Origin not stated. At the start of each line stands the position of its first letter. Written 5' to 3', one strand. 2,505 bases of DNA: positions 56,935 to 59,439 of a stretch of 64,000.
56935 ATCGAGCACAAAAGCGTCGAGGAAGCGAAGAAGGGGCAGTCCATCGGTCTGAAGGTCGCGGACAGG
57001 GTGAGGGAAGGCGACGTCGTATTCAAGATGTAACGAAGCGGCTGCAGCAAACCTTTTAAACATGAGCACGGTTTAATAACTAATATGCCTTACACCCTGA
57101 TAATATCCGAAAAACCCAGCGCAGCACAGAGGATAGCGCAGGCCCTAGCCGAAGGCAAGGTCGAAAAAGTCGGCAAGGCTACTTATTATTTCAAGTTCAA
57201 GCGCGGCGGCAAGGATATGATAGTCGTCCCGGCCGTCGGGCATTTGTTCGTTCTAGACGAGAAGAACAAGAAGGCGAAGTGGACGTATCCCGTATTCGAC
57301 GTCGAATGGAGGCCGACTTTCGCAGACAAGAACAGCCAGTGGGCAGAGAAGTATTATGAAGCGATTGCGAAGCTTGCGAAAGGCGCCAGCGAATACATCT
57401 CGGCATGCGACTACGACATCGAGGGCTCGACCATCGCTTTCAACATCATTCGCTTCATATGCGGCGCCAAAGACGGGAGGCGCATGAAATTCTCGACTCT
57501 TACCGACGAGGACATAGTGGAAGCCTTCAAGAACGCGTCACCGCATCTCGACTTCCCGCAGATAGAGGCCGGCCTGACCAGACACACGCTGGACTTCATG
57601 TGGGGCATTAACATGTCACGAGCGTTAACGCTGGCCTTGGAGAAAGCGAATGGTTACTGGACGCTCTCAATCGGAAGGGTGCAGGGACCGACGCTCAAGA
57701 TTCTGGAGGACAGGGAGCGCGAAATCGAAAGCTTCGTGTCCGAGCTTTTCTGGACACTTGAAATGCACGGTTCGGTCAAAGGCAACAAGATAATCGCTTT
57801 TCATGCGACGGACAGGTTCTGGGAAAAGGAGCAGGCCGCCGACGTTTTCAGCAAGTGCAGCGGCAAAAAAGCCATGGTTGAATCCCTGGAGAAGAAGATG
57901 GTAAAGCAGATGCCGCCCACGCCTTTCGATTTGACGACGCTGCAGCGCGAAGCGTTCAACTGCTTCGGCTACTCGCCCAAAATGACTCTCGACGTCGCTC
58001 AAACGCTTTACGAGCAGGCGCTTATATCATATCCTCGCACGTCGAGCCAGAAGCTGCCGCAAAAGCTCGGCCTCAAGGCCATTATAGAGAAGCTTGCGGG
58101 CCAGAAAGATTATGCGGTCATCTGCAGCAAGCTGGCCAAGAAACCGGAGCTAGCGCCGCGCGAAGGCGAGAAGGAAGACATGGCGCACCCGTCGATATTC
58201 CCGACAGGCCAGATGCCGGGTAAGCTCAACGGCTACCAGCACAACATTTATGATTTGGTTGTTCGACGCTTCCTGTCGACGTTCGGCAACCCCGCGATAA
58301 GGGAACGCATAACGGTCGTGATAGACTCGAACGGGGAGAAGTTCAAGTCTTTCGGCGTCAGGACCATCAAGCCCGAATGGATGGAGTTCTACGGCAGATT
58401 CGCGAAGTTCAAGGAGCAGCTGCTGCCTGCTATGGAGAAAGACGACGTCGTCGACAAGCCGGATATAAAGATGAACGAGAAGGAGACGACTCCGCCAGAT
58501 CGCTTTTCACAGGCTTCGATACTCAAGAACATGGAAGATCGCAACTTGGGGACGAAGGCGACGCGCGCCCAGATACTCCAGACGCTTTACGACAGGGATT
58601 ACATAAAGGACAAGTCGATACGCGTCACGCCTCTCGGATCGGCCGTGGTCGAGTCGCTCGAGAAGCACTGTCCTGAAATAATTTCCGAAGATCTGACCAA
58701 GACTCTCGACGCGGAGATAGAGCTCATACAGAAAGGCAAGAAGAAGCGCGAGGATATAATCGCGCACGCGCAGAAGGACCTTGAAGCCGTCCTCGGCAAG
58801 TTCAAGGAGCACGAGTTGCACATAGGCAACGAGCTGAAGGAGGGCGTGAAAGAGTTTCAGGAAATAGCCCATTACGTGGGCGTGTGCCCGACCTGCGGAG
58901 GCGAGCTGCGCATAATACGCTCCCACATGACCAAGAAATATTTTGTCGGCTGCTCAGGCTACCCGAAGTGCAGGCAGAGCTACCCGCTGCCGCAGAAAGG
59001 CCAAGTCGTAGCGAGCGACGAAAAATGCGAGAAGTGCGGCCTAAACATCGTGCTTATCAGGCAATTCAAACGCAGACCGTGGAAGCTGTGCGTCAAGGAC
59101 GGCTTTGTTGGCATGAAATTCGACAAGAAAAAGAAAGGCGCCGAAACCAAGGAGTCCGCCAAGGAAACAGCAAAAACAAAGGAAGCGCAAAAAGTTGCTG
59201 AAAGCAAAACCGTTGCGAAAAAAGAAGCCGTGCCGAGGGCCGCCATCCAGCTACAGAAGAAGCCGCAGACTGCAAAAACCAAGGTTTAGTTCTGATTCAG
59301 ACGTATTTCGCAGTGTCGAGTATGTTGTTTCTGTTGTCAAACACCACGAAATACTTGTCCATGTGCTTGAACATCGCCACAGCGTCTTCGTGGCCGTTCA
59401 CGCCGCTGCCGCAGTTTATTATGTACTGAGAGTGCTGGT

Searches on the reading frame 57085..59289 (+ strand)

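Call 29: search_protein_families(library=pfam, proteins=[window:57085-59289:+], max_evalue=0.001)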
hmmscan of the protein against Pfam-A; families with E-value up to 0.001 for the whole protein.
window:57085-59289:+ (734 aa): 3 families
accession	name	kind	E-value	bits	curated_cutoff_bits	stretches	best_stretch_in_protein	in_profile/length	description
PF01131.25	Topoisom_bac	-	6.9e-116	388.1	35.1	1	156-559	3-410/411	DNA topoisomerase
PF01751.28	Toprim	-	8.1e-12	45.6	23.1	1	4-138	1-95/96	Toprim domain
PF01396.24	Zn_ribbon_Top1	-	2.8e-10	40.2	32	1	599-637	2-38/39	Topoisomerase DNA binding C4 zinc finger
